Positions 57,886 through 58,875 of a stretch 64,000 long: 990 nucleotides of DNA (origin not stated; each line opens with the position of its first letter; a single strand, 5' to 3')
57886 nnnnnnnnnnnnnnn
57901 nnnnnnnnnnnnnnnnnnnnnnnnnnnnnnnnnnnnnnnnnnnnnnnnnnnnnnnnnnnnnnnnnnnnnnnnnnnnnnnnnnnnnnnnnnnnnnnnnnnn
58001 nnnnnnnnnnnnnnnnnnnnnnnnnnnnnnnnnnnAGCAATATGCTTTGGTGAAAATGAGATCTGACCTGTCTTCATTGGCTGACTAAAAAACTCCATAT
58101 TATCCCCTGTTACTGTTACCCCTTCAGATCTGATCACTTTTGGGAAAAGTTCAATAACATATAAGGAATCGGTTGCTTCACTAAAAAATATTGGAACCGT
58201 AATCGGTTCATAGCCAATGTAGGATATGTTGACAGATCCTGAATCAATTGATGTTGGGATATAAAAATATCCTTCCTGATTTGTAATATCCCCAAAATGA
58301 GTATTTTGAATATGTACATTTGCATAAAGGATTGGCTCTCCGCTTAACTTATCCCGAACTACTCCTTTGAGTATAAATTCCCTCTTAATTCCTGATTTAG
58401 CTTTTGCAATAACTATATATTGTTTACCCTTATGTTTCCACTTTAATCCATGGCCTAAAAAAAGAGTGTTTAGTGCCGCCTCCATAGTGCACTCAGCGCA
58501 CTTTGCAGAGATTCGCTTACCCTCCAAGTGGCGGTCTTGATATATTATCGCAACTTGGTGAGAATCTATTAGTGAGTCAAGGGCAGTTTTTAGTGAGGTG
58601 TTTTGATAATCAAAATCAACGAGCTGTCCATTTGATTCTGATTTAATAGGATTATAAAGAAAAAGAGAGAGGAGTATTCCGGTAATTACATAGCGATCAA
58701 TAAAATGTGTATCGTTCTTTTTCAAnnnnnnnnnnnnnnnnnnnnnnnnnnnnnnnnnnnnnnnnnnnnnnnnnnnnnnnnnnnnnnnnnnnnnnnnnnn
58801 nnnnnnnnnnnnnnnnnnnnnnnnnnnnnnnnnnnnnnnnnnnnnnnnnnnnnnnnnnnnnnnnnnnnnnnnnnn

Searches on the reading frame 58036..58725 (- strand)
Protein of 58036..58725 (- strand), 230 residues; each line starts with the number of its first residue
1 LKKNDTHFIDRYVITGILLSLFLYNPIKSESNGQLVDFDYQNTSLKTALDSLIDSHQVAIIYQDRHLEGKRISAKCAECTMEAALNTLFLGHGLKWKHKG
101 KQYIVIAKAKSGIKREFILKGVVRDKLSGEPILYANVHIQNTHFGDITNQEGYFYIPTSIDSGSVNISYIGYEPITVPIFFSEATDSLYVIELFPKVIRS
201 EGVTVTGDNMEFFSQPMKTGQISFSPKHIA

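Call 76: search_solved_structures(query=window:58036-58725:-, max_evalue=1)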
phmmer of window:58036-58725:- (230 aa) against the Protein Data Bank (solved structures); distinct sequences matched with E-value up to 1: 9.
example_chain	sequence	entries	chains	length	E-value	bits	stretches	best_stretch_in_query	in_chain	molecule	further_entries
6ytc_A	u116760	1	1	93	1.4e-05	28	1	119-178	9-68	TonB-dependent receptor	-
5t3r_D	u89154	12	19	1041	0.0003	23.8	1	117-178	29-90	SusC homolog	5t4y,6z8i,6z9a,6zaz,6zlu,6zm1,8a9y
9hfj_A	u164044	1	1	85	0.0024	20.8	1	116-180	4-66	SusC homolog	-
8aa4_A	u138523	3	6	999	0.046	16.6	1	111-179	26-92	SusC homolog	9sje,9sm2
2a02_A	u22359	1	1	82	0.048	16.5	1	39-109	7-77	Ferric-pseudobactin 358 receptor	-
7a83_A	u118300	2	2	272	0.7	12.7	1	89-146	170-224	Green fluorescent protein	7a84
2fwq_A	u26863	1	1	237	0.97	12.3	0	89-146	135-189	Green fluorescent protein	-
1yj2_A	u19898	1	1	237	0.97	12.3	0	89-146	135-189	Green Fluorescent Protein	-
8jkc_A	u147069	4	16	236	0.99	12.2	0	89-146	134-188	Green fluorescent protein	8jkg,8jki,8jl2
